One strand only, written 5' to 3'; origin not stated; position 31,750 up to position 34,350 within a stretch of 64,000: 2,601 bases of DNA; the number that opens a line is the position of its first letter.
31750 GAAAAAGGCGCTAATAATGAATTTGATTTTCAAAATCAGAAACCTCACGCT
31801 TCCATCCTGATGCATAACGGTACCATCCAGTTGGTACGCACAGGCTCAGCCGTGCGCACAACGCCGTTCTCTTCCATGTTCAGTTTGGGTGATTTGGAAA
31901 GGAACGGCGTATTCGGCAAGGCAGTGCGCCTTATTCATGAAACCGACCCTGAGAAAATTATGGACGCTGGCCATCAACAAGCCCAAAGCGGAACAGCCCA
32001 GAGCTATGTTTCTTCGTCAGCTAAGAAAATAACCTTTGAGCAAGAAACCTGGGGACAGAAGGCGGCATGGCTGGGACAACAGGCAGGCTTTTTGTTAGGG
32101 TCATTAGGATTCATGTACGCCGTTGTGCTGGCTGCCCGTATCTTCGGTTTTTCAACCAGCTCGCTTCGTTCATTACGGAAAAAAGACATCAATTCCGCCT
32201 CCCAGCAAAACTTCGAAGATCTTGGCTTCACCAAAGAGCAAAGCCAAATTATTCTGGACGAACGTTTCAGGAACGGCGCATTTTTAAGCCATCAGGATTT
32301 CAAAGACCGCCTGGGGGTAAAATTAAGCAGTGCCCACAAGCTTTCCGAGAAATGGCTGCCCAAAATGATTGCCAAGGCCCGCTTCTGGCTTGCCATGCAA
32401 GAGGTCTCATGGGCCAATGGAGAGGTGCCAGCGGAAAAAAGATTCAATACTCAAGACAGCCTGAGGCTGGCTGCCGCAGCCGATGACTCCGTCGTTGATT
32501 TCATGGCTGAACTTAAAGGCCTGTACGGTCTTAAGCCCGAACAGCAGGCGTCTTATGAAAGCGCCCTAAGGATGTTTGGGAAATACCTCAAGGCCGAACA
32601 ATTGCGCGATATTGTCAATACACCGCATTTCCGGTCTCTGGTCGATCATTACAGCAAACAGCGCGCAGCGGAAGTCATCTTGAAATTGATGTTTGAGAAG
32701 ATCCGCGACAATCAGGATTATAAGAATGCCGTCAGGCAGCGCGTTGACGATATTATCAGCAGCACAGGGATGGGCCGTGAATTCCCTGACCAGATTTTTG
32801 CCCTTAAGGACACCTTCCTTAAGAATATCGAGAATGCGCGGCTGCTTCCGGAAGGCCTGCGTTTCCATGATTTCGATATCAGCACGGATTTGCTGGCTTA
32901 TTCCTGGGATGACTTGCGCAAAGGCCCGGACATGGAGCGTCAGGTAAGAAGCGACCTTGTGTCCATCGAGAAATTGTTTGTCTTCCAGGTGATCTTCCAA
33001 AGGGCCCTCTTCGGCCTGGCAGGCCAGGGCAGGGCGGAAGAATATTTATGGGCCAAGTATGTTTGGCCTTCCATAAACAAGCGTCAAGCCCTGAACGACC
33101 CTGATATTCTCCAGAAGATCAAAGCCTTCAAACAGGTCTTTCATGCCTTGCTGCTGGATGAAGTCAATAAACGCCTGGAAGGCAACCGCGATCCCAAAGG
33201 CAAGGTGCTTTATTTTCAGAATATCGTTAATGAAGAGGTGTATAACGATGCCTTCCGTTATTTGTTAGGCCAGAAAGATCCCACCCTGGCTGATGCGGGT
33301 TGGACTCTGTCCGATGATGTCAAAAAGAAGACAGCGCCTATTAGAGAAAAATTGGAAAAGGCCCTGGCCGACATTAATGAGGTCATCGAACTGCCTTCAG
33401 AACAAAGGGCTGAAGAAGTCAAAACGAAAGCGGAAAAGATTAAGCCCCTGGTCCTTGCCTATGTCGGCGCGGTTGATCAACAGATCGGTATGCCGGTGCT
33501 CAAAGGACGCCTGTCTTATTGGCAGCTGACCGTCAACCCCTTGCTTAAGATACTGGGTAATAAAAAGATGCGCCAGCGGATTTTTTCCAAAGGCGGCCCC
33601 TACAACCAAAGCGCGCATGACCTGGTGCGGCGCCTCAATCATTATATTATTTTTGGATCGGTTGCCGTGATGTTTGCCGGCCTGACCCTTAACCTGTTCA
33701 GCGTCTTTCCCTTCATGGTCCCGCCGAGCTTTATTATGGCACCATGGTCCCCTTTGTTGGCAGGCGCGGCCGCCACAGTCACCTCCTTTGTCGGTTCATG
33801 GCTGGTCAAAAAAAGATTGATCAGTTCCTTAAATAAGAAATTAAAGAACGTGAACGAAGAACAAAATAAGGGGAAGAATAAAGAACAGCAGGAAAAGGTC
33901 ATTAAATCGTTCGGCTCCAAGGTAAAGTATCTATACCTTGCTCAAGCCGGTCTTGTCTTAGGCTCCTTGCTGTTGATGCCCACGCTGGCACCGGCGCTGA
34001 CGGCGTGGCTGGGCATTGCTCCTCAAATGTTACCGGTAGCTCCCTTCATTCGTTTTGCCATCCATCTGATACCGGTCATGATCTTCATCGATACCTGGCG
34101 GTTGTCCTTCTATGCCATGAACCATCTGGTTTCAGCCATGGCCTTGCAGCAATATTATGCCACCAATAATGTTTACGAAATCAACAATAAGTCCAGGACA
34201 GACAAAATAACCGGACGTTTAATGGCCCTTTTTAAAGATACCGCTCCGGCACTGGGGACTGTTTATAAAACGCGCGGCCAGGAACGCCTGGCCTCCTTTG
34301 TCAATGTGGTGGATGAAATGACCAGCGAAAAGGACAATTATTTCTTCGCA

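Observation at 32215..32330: ComEA-like helix-hairpin-helix motif in a predicted cytoplasmic segment of the giant protein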

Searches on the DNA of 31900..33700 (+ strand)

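Call 18: search_dna_similar(query=window:31900-33700:+, collection=plasmids, mode=near)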
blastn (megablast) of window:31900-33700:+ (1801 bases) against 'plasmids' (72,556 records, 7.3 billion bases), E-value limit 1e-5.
No match.

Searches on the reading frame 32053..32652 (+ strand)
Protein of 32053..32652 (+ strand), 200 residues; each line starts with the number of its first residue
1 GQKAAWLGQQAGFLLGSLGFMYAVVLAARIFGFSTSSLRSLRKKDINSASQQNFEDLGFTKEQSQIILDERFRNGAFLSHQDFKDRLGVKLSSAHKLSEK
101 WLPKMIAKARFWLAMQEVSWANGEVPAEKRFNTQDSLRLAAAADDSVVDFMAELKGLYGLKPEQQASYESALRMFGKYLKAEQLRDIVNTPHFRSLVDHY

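Call 15: search_protein_families(library=pfam, proteins=[window:32053-32652:+], max_evalue=10)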
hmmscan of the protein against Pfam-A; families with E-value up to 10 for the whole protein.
window:32053-32652:+ (200 aa): 5 families
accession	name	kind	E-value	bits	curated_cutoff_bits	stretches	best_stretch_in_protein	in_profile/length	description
PF12836.13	HHH_3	-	0.005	17.4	27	1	45-91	7-54/65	Helix-hairpin-helix motif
PF16932.10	T4SS_TraI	-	0.08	12.6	26.1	1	82-133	95-146/213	Type IV secretory system, conjugal DNA-protein transfer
PF14579.12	HHH_6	-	0.13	12.9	25.6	1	59-93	33-70/90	Helix-hairpin-helix motif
PF18090.7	SoPB_HTH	-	0.16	12.6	27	1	70-111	5-45/75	Centromere-binding protein HTH domain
PF02828.21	L27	-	0.18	11.9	22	1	180-197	20-37/53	L27 domain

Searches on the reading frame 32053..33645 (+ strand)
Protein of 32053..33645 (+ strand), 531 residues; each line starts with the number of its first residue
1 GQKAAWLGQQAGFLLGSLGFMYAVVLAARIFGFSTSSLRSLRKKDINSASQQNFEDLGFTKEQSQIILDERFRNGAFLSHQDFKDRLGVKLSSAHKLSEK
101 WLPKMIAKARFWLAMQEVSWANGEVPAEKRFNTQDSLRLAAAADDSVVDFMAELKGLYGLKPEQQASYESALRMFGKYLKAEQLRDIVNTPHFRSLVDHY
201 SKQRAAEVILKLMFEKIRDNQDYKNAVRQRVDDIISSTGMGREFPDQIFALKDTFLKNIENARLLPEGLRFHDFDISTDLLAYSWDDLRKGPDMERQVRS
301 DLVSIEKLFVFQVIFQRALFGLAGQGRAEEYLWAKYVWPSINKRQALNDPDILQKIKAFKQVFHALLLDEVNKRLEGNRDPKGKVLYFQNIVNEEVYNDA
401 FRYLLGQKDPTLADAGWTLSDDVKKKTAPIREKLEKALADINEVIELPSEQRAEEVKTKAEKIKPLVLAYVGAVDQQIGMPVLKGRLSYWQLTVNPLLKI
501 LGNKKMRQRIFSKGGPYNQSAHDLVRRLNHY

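Call 8: find_homologous_proteins(query=window:32053-33645:+, max_evalue=0.001)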
Query window:32053-33645:+: 8000 candidates shared short words with the query, none scored E <= 0.001.

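Call 15: search_protein_families(library=pfam, proteins=[window:32143-33645:+], max_evalue=10)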
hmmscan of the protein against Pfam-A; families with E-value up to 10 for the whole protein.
window:32143-33645:+ (501 aa): 1 family
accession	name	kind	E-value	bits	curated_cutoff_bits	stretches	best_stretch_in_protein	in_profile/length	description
PF12836.13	HHH_3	-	0.032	14.8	27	1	15-60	7-53/65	Helix-hairpin-helix motif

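Call 27: search_protein_representatives(protein=window:32053-33645:+)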
Query: 531 residues. Proteins with E-value up to 0.001 (for the whole library): 19; up to 1e-10: 12; up to 1e-30: 10. The best 19 are listed.
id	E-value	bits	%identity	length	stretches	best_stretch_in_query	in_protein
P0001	3.0e-210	715.5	64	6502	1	5-531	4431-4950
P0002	5.3e-199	678.4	61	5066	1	8-531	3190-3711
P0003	2.2e-107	376.2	49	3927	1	143-531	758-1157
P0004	1.3e-106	373.7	43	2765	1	12-531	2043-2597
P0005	5.8e-94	331.9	38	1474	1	39-530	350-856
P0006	2.8e-92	326.4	39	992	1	41-528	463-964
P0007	3.9e-65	236.8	33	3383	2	51-528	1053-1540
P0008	4.9e-47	177.1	40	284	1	174-432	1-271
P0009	2.0e-41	158.6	33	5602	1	43-528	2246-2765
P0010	1.5e-38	149.2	29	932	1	23-469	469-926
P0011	4.9e-13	65.0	60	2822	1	469-531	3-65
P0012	4.2e-12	61.9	30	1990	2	205-529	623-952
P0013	3.2e-10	55.7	42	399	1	456-527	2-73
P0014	3.6e-07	45.6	32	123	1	459-526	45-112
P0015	1.4e-06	43.7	30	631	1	297-499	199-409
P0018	2.1e-04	36.5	30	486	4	40-98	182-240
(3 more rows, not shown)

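Call 31: search_protein_families(library=pfam, proteins=[P0018, P0006, P0010, P0005], max_evalue=1)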
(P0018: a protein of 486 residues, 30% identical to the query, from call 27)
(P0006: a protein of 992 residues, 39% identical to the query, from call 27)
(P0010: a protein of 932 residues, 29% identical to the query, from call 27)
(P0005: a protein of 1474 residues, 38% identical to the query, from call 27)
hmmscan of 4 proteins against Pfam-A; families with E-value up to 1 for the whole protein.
P0018 (486 aa): 14 families
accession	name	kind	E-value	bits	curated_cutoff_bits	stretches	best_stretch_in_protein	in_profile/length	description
PF12836.13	HHH_3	-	5.9e-82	270.2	27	5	423-484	4-65/65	Helix-hairpin-helix motif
PF03934.19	T2SSK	-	2.7e-11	44.1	24.2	1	425-485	1-62/63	Type II secretion system (T2SS), protein K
PF14579.12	HHH_6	-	1.3e-09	38.5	25.6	0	290-320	32-62/90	Helix-hairpin-helix motif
PF21687.3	T2SSK_1st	-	6.1e-09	37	26.2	1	451-483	70-102/107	Type II secretion system (T2SS), protein K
PF06514.17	PsbU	-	6.3e-09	36.2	24.5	1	355-406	13-60/93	Photosystem II 12 kDa extrinsic protein (PsbU)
PF00633.29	HHH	-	3.3e-07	30.3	24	1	359-376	5-22/30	Helix-hairpin-helix motif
PF11372.14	DUF3173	-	2.7e-05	24.4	25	0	280-301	2-23/58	Domain of unknown function (DUF3173)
PF13338.12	AbiEi_4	-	0.00023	21.6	25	0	95-121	8-30/49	Transcriptional regulator, AbiEi antitoxin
PF20353.3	DUF6648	-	0.0017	18.7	27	1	204-243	84-123/182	Family of unknown function (DUF6648)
PF14520.12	HHH_5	-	0.0055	17.6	27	0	281-301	32-53/57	Helix-hairpin-helix domain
PF15898.10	PRKG1_interact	-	0.0066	17.5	32.4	0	314-399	1-83/101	cGMP-dependent protein kinase interacting domain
PF14270.11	DUF4358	-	0.018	15.7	25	0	131-154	13-36/102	Domain of unknown function (DUF4358)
PF18050.6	Cyclophil_like2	-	0.026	15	22.7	0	141-202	29-93/115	Cyclophilin-like family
PF12826.13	HHH_2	-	0.06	13.9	27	0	360-384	30-54/64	Helix-hairpin-helix motif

P0006 (992 aa): 4 families
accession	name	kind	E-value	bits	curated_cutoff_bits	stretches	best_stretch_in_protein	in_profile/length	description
PF14579.12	HHH_6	-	2.4e-07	31.3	25.6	1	480-519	32-74/90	Helix-hairpin-helix motif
PF12836.13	HHH_3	-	0.00013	22.4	27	1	466-518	6-59/65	Helix-hairpin-helix motif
PF03934.19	T2SSK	-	0.0041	17.9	24.2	1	481-513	18-49/63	Type II secretion system (T2SS), protein K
PF12209.13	SAC3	-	0.047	14.3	25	0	12-49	7-44/77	Leucine permease transcriptional regulator helical domain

P0010 (932 aa): 1 family
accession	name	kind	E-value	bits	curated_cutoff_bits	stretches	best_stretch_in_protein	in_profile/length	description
PF09331.17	DUF1985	-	0.11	13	35.1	1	609-669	8-67/141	Domain of unknown function (DUF1985)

P0005 (1474 aa): 4 families
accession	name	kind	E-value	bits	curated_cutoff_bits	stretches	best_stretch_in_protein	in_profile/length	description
PF12836.13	HHH_3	-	0.00059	20.3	27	1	354-408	5-60/65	Helix-hairpin-helix motif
PF14579.12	HHH_6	-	0.043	14.5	25.6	1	371-399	34-62/90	Helix-hairpin-helix motif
PF06757.18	Ins_allergen_rp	-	0.063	13.6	23.2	1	443-531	76-163/174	Insect allergen related repeat, nitrile-specifier detoxification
PF18534.6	HBD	-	0.16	12.6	32.9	0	710-738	39-67/84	Helical bundle domain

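Call 52: search_protein_families(library=pfam, proteins=[P0011, P0012, P0007], max_evalue=0.1)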
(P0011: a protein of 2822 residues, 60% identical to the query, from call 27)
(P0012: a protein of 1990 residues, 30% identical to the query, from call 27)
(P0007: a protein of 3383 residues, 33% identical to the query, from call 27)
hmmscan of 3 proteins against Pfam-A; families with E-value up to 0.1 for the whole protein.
P0011 (2822 aa): 2 families
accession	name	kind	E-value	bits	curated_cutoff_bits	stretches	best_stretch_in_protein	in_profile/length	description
PF00156.33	Pribosyltran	-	9.7e-05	22.2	26.3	1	1560-1598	80-118/158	Phosphoribosyl transferase domain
PF14681.12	UPRTase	-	0.084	12.8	27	0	1564-1609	117-164/206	Uracil phosphoribosyltransferase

P0012 (1990 aa): 1 family
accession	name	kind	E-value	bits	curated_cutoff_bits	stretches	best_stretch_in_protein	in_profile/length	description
PF12836.13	HHH_3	-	0.079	13.5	27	0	455-496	7-49/65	Helix-hairpin-helix motif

P0007 (3383 aa): 1 family
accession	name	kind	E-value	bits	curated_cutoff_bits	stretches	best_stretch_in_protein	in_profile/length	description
PF12836.13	HHH_3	-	1e-07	32.3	27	1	983-1025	4-47/65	Helix-hairpin-helix motif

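Call 82: list_cluster_members(proteins=[P0001, P0002, P0003, P0004, P0005, P0006, P0007, P0009, P0010, P0018])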
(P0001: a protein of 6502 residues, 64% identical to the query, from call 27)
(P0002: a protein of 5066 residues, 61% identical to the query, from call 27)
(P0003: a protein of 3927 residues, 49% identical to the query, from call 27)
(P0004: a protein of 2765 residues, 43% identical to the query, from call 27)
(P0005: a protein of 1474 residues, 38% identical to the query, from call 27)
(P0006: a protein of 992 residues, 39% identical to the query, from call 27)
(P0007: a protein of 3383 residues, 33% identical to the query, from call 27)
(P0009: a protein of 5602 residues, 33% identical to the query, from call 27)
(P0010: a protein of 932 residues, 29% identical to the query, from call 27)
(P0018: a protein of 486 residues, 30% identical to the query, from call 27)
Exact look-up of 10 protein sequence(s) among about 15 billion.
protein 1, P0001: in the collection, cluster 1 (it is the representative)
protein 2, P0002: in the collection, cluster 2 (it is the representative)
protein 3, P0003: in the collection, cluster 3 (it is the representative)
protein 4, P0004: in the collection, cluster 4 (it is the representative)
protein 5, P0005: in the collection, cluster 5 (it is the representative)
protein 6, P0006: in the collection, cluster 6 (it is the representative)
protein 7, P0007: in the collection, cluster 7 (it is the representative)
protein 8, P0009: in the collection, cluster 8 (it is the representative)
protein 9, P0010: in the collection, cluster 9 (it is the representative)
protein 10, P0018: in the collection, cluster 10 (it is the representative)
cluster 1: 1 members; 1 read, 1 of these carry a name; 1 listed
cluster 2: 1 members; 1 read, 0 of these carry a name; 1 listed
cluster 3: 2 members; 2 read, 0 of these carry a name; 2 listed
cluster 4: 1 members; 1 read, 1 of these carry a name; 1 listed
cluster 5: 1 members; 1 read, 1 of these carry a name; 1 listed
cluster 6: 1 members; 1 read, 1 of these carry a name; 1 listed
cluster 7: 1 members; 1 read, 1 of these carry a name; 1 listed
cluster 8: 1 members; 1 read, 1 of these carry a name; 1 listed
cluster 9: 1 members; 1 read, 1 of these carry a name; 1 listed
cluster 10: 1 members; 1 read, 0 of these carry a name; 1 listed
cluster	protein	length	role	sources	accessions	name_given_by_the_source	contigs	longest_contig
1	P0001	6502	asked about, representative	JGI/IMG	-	uncharacterized protein YcbK (DUF882 family)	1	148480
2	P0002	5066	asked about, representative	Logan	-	-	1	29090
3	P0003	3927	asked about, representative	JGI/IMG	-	-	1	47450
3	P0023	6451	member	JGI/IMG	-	-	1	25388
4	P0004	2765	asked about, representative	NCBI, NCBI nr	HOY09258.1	MAG TPA: hypothetical protein PLB05_04185, partial [Candidatus Omnitrophota bacterium] | hypothetical protein [Candidatus Omnitrophota bacterium]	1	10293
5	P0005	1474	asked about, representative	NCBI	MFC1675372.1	hypothetical protein ACFL1K_05775, partial [Candidatus Omnitrophota bacterium]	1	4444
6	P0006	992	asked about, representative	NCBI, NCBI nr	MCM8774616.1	MAG: hypothetical protein NC820_07815, partial [Candidatus Omnitrophica bacterium] | hypothetical protein [Candidatus Omnitrophota bacterium]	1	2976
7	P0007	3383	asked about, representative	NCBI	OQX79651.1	MAG: hypothetical protein B6D56_06675, partial [Candidatus Omnitrophica bacterium ...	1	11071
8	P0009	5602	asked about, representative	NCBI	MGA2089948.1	MAG: hypothetical protein ABSH12_00610 [Endomicrobiales bacterium]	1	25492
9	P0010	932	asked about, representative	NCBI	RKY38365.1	MAG: hypothetical protein DRP76_04580, partial [Candidatus Omnitrophota bacterium]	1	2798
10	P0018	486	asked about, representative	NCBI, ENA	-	-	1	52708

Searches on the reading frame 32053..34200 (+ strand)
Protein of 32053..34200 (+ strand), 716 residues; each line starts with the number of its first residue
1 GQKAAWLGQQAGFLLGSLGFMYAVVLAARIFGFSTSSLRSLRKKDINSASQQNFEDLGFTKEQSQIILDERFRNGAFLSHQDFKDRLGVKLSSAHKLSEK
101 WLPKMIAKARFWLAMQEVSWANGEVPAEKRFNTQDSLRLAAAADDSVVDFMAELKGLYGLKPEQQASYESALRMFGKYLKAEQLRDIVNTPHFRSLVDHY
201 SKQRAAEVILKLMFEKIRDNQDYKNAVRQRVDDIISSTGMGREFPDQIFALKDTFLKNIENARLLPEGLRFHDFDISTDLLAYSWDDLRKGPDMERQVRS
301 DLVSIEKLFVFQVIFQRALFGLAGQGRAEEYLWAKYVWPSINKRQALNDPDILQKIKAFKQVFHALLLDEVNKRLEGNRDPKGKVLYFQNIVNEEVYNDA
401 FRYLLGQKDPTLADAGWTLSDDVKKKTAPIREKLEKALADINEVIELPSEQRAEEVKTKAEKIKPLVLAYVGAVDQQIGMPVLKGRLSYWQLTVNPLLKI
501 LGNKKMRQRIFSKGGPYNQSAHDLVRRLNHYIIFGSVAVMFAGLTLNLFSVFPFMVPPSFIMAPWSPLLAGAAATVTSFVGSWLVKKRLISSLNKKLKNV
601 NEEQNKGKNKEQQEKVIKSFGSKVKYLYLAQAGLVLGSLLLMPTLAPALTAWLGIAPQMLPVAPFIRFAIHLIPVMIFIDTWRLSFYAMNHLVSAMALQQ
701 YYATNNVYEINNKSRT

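Call 24: find_related_loci(query=window:32053-34200:+, collection=genome_contigs, flank=10000)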
Query window:32053-34200:+ (716 aa) in genome_contigs; peptide patterns used: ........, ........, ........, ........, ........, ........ (x = any residue, [..] = any of these).
106 stretches matched a pattern; 1 encode a relative of the query (tblastn E <= 1e-3); 1 distinct loci.
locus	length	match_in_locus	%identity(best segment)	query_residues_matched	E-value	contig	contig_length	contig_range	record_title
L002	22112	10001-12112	40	4-714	2e-166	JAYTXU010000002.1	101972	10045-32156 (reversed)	MAG: Candidatus Omnitrophota bacterium isolate GFS_5990 GFS_5990_1, whole genome shotgun sequence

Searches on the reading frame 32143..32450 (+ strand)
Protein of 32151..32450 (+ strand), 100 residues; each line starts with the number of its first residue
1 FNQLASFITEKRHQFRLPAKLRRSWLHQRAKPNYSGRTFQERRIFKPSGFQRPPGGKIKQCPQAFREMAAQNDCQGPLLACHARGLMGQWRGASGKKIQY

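Call 5: search_protein_families(library=pfam, proteins=[window:32151-32450:+], max_evalue=1)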
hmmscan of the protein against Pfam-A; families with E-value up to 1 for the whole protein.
window:32151-32450:+ (100 aa): 0 families

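Call 6: search_protein_families(library=ncbifam, proteins=[window:32151-32450:+], max_evalue=1)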
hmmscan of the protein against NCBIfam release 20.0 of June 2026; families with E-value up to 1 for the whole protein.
window:32151-32450:+ (100 aa): 0 families

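Call 12: search_solved_structures(query=window:32143-32400:+, max_evalue=10, show_alignments=3)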
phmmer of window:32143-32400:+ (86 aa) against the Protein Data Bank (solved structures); distinct sequences matched with E-value up to 10: 0.
